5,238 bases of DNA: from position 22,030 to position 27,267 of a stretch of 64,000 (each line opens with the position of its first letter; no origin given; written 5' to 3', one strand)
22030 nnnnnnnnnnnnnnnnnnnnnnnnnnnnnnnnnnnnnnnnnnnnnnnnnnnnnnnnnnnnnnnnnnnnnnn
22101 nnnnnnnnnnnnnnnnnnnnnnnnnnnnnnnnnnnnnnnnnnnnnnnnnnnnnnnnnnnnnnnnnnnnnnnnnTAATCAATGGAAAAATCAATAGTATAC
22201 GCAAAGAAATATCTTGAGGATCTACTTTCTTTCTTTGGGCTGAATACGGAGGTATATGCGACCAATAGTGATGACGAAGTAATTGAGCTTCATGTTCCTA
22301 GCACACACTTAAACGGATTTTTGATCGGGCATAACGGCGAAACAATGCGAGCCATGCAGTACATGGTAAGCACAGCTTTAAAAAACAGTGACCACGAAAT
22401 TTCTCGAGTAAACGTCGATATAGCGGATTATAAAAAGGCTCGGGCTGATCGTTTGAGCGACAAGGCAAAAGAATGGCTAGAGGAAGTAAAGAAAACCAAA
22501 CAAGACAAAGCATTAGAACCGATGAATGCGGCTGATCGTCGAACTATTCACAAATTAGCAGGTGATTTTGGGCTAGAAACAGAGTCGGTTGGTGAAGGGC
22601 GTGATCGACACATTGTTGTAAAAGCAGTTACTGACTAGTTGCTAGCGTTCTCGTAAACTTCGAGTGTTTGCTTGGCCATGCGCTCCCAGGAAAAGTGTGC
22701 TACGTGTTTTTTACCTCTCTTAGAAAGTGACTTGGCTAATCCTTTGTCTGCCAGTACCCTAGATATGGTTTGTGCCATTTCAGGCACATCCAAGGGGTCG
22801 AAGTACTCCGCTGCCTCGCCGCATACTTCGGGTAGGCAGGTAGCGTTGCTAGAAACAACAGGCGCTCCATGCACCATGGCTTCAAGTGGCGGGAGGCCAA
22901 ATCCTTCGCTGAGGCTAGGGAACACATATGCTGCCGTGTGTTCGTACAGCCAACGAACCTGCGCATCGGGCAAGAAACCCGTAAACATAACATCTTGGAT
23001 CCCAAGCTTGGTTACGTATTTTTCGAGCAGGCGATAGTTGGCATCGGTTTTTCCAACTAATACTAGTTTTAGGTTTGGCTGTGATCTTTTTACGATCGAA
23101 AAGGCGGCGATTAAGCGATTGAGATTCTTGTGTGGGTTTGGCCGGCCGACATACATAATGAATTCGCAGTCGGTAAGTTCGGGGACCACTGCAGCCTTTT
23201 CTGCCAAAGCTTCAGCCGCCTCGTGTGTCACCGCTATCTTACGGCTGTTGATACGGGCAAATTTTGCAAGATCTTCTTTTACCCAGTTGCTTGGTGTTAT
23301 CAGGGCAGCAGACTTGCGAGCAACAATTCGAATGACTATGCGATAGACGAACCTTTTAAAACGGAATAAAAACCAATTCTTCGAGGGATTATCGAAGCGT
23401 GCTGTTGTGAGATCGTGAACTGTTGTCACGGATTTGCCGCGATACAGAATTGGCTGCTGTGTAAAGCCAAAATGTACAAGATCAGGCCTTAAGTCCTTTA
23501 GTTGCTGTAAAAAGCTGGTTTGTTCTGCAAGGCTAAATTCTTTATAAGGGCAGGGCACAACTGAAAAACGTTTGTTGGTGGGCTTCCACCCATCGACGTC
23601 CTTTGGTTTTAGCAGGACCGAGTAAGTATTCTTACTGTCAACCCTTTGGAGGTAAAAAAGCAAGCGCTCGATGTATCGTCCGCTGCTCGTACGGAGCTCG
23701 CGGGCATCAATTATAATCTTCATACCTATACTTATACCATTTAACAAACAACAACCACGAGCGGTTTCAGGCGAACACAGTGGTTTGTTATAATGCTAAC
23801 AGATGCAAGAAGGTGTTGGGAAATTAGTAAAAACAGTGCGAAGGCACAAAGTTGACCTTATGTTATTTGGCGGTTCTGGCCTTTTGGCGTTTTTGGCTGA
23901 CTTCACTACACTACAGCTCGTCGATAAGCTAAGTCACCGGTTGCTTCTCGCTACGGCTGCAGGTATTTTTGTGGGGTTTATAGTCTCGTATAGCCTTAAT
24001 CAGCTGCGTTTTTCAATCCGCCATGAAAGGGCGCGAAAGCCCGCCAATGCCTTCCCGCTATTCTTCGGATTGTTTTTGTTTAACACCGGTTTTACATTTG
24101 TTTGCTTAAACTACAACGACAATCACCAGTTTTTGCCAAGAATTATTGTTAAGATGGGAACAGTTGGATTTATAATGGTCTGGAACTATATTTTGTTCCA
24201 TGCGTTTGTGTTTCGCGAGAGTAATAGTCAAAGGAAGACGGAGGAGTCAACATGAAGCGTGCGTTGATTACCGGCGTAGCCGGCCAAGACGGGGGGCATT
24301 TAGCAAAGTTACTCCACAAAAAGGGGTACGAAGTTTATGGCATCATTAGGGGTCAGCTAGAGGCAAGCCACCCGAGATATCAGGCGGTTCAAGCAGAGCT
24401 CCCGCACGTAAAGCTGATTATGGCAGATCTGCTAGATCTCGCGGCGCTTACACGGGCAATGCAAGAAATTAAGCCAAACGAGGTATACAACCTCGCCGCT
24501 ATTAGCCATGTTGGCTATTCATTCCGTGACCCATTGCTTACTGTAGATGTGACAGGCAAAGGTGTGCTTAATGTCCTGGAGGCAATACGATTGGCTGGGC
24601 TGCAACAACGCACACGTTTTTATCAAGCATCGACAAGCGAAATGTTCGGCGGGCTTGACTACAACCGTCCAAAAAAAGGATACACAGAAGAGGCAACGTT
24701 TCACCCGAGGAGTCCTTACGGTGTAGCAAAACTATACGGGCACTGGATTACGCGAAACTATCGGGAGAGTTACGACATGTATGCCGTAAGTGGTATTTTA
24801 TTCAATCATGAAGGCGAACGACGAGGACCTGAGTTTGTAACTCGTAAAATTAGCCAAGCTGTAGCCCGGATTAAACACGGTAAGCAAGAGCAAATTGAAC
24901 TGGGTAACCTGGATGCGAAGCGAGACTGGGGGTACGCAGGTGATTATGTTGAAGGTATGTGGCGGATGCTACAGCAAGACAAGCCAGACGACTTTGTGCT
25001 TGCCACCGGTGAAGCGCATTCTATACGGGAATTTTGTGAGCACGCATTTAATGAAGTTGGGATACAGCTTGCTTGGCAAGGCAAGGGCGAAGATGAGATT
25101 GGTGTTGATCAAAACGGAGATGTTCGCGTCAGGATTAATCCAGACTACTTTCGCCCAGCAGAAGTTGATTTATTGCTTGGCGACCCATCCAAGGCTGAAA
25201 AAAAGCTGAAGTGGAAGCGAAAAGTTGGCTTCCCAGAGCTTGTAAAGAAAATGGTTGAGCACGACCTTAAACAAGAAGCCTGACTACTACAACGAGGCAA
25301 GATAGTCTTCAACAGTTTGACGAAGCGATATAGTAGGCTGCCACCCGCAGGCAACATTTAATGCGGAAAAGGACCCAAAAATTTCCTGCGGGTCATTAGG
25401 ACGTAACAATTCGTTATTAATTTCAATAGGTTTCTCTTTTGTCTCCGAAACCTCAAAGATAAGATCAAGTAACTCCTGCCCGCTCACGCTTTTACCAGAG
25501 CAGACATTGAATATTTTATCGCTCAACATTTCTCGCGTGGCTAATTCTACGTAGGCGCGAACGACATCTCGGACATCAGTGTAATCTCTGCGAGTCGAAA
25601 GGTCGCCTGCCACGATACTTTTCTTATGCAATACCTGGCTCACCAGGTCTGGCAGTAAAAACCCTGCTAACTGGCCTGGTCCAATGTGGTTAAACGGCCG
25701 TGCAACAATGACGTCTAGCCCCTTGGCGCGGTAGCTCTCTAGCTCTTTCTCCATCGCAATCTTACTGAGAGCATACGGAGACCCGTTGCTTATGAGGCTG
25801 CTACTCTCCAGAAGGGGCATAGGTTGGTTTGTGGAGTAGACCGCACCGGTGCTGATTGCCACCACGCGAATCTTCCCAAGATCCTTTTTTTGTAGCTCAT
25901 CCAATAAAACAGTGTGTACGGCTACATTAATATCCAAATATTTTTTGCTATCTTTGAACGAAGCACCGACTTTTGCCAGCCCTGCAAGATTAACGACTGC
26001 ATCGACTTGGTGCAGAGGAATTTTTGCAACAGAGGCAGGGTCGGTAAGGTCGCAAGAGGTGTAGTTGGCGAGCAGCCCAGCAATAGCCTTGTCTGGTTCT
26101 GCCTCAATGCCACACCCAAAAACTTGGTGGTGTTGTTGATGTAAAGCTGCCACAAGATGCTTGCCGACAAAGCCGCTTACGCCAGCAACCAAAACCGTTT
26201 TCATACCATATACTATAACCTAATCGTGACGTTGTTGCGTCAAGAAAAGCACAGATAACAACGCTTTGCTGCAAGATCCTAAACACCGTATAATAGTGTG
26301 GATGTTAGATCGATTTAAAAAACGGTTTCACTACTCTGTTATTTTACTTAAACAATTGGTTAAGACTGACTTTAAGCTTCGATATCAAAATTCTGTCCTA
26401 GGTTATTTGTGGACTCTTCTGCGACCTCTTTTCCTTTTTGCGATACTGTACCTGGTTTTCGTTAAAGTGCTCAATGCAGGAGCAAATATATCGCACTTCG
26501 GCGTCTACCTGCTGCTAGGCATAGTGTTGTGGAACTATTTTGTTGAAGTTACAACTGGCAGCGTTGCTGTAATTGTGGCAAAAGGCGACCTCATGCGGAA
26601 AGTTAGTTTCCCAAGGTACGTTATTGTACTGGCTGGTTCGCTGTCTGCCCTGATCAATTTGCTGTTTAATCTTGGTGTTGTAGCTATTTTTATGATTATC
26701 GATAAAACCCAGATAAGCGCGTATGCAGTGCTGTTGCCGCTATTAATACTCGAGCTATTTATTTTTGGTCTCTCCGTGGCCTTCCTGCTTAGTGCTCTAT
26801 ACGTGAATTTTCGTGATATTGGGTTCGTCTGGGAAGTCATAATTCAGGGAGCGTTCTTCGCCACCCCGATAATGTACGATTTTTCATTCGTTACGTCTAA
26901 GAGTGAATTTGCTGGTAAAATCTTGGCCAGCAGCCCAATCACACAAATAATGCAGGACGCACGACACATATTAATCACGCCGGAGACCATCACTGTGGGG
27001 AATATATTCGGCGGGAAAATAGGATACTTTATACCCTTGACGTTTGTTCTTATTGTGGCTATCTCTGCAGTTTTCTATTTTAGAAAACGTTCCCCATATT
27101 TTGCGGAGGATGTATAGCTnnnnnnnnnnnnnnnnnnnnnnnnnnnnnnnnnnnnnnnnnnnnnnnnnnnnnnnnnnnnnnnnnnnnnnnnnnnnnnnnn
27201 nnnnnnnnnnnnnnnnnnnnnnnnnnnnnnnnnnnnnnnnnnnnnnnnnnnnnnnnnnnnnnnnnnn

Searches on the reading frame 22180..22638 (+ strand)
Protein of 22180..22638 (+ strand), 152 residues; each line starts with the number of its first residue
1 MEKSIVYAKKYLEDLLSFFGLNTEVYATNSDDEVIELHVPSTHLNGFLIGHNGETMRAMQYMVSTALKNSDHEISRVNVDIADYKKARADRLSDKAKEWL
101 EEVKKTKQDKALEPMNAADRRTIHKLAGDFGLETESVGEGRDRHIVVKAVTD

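Call 53: search_protein_families(library=pfam, proteins=[window:22180-22638:+], max_evalue=0.00001)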
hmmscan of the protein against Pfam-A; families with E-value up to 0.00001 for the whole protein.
window:22180-22638:+ (152 aa): 2 families
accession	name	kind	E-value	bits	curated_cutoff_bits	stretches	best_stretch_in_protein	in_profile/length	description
PF01424.28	R3H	-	2.3e-17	63.2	26.8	1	96-148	7-59/60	R3H domain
PF13083.13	KH_KhpA-B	-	4.2e-08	33.4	32.1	1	20-80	17-72/73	KhpA/KhpB, KH domain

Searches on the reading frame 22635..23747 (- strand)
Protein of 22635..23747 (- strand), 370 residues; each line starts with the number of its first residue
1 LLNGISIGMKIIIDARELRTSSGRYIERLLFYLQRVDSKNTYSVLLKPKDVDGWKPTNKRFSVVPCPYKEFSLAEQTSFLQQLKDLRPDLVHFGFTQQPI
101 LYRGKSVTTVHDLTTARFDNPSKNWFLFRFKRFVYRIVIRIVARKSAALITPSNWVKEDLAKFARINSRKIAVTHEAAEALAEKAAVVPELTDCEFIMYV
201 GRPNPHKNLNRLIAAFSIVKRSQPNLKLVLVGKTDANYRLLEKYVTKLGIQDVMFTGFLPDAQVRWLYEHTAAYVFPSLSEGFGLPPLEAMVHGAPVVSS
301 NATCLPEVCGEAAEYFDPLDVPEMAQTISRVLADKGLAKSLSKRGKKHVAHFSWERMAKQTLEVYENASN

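Call 9: search_protein_families(library=pfam, proteins=[window:22635-23747:-])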
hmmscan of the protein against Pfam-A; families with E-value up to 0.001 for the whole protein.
window:22635-23747:- (370 aa): 6 families
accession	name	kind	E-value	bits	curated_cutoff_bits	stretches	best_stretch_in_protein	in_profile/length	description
PF00534.26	Glycos_transf_1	-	5e-32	111.2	26.4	1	192-348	13-172/172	Glycosyl transferases group 1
PF13692.12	Glyco_trans_1_4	-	1.4e-26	93.9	27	1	197-334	4-142/142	Glycosyl transferases group 1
PF13439.12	Glyco_transf_4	-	3e-10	40.8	28.5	1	66-175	51-163/170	Glycosyltransferase Family 4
PF20706.3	GT4-conflict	-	7.1e-10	38.9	26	1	193-359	196-383/385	Family 4 Glycosyltransferase in conflict systems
PF13524.12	Glyco_trans_1_2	-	2e-07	31.5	25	1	221-362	11-143/144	Glycosyl transferase-like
PF13579.12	Glyco_trans_4_4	-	8.7e-06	26.6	29.7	1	63-173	44-154/158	Glycosyl transferase 4-like domain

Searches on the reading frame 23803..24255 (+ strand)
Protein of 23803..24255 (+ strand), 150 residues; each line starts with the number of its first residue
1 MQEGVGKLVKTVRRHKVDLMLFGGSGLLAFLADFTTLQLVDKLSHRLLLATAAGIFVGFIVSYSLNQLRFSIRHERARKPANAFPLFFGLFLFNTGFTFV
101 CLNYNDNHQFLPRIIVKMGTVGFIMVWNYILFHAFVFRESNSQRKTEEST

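Call 9: search_protein_families(library=pfam, proteins=[window:23803-24255:+])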
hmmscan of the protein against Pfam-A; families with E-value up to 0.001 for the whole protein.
window:23803-24255:+ (150 aa): 1 family
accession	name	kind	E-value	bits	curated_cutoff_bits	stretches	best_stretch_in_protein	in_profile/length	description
PF04138.20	GtrA_DPMS_TM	-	1.4e-10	41.8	26.1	1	22-137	2-117/117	GtrA/DPMS, transmembrane domain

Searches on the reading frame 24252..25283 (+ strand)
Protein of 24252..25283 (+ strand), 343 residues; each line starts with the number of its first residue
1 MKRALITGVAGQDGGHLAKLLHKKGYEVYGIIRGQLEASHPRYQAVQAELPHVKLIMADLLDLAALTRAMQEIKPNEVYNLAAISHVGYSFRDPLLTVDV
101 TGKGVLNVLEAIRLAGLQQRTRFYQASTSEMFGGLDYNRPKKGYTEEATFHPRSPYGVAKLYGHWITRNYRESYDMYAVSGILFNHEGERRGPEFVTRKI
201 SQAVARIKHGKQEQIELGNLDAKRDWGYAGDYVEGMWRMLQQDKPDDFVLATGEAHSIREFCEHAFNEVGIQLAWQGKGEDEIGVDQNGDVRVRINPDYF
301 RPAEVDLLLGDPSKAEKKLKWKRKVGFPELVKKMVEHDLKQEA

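Call 9: search_protein_families(library=pfam, proteins=[window:24252-25283:+])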
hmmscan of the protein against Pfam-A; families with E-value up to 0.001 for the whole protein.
window:24252-25283:+ (343 aa): 4 families
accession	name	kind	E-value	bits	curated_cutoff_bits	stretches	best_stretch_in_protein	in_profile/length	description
PF16363.11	GDP_Man_Dehyd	-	7.3e-134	446.8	27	1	5-334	1-332/332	GDP-mannose 4,6 dehydratase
PF01370.27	Epimerase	-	1.1e-66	225.2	20.9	1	4-250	1-239/240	NAD dependent epimerase/dehydratase family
PF04321.23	RmlD_sub_bind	-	2.5e-12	46.9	27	1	3-182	2-151/287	RmlD substrate binding domain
PF02719.21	Polysacc_synt_2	-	0.00034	20.3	20.2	1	5-115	2-118/293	Polysaccharide biosynthesis protein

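Call 51: search_protein_families(library=ncbifam, proteins=[window:24252-25283:+], max_evalue=1e-10)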
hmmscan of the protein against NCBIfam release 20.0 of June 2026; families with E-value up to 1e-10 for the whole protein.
window:24252-25283:+ (343 aa): 7 families
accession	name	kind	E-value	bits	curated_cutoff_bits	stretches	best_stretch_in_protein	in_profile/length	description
TIGR01472.1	gmd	equivalog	1.6e-132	441.9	415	1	2-341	1-341/342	GDP-mannose 4,6-dehydratase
TIGR04180.1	EDH_00030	hypoth_equivalog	1.7e-26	93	475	1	5-324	2-295/297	NAD-dependent 4,6-dehydratase LegB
TIGR01181.1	dTDP_gluc_dehyt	equivalog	4.8e-24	85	365.1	1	4-336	2-309/321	dTDP-glucose 4,6-dehydratase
TIGR01179.1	galE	equivalog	1e-18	67.2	262.3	1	4-191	2-181/332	UDP-glucose 4-epimerase GalE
TIGR02622.1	CDP_4_6_dhtase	equivalog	9.1e-18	64.5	278.45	1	2-174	5-172/352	CDP-glucose 4,6-dehydratase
NF007582.0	PRK10217.1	equivalog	3.8e-14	52.5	698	1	1-245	1-245/355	dTDP-glucose 4,6-dehydratase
NF007490.0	PRK10084.1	subfamily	3.5e-13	49.3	649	1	55-337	54-333/361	dTDP-glucose 4,6-dehydratase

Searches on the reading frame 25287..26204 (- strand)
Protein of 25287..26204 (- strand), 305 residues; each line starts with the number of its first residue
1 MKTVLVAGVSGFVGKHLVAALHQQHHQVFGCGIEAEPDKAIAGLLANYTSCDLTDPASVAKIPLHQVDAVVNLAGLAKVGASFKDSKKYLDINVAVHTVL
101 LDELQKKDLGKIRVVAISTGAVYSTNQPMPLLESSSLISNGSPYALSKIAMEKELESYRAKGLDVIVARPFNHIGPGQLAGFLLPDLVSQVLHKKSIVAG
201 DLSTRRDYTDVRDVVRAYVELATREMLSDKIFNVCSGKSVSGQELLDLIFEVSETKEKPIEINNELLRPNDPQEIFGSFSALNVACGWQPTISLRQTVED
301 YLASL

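Call 9: search_protein_families(library=pfam, proteins=[window:25287-26204:-])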
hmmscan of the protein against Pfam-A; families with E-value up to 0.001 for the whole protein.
window:25287-26204:- (305 aa): 7 families
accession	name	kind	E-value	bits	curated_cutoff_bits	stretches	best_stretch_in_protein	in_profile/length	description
PF01370.27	Epimerase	-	7.3e-49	166.8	20.9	1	4-235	1-240/240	NAD dependent epimerase/dehydratase family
PF16363.11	GDP_Man_Dehyd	-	4.8e-41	141.7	27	1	5-300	1-331/332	GDP-mannose 4,6 dehydratase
PF04321.23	RmlD_sub_bind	-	6.3e-12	45.6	27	1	3-257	2-235/287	RmlD substrate binding domain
PF07993.18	NAD_binding_4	-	1.6e-07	31.2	20.1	1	64-171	86-205/258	Male sterility protein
PF01073.25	3Beta_HSD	-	4.7e-07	29.5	22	1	5-237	1-243/280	3-beta hydroxysteroid dehydrogenase/isomerase family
PF13460.12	NAD_binding_10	-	4.8e-05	23.7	27.2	1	8-170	1-143/184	NAD(P)H-binding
PF00106.31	adh_short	-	0.00046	20.2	26.6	0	2-111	1-130/195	short chain dehydrogenase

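Call 51: search_protein_families(library=ncbifam, proteins=[window:25287-26204:-], max_evalue=1e-10)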
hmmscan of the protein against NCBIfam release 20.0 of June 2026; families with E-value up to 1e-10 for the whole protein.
window:25287-26204:- (305 aa): 12 families
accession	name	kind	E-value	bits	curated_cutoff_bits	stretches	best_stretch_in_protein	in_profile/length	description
TIGR04180.1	EDH_00030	hypoth_equivalog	3e-36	125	475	1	4-291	1-295/297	NAD-dependent 4,6-dehydratase LegB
TIGR01179.1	galE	equivalog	3.9e-28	98.2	262.3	1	4-175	2-178/332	UDP-glucose 4-epimerase GalE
TIGR01181.1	dTDP_gluc_dehyt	equivalog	8.8e-26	90.7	365.1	1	4-298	2-304/321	dTDP-glucose 4,6-dehydratase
TIGR03466.1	HpnA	hypoth_equivalog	5.9e-16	58.3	367.65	1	3-266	2-259/327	hopanoid-associated sugar epimerase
TIGR02622.1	CDP_4_6_dhtase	equivalog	6e-14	51.9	278.45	1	2-299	5-324/352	CDP-glucose 4,6-dehydratase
NF007956.0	PRK10675.1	subfamily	9.7e-14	51.2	394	1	3-175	2-182/338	UDP-glucose 4-epimerase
NF047922.1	GDPFucSynFcl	equivalog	1.5e-12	47.6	500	1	2-300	3-296/308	GDP-L-fucose synthase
NF052578.1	StrlDmthSdmBMthl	equivalog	3.4e-12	46.8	600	1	3-258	2-250/328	sterol demethylase protein SdmB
NF042422.1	oxyalk_red_OleD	equivalog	3.7e-12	46.3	580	1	4-222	3-215/329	2-alkyl-3-oxoalkanoate reductase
NF008872.0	PRK11908.1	equivalog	1.9e-11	43.6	294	1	1-252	1-270/349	bifunctional UDP-4-keto-pentose/UDP-xylose synthase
TIGR02197.1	heptose_epim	equivalog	6e-11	42.1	274.6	0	4-303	1-311/316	ADP-glyceromanno-heptose 6-epimerase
TIGR01472.1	gmd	equivalog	7.2e-11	41.9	415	0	44-254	56-269/342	GDP-mannose 4,6-dehydratase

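Call 54: search_solved_structures(query=window:25287-26204:-, max_evalue=1e-15)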
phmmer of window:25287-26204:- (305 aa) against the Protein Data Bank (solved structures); distinct sequences matched with E-value up to 1e-15: 8.
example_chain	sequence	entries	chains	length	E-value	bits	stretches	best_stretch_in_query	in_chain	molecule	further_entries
2pk3_A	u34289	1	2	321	1.5e-35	126.5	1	4-302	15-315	GDP-6-deoxy-D-lyxo-4-hexulose reductase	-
6x3b_A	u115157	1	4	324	1e-34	123.7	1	4-301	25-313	GDP-6-deoxy-D-mannose reductase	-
4lw8_A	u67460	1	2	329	2.8e-27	99.3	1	4-298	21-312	Putative epimerase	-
6dnt_A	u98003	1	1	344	1.5e-19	74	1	2-281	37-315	NAD-dependent epimerase/dehydratase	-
3vps_A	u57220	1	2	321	3.6e-18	69.4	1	4-274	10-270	NAD-dependent epimerase/dehydratase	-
6zl6_A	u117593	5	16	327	2.3e-16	63.5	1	4-299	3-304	Epimerase domain-containing protein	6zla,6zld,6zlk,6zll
4zrm_A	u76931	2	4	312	4e-16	62.7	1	3-297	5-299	UDP-glucose 4-epimerase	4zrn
6zlj_A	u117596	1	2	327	8.1e-16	61.7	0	4-299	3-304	Epimerase domain-containing protein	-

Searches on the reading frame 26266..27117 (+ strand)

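Call 9: search_protein_families(library=pfam, proteins=[window:26266-27117:+])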
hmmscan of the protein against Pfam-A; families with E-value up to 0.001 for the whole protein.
window:26266-27117:+ (283 aa): 1 family
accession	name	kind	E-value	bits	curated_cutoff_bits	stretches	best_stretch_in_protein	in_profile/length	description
PF01061.29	ABC2_membrane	-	1.1e-12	48.3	26.9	1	28-230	3-204/211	ABC-2 type transporter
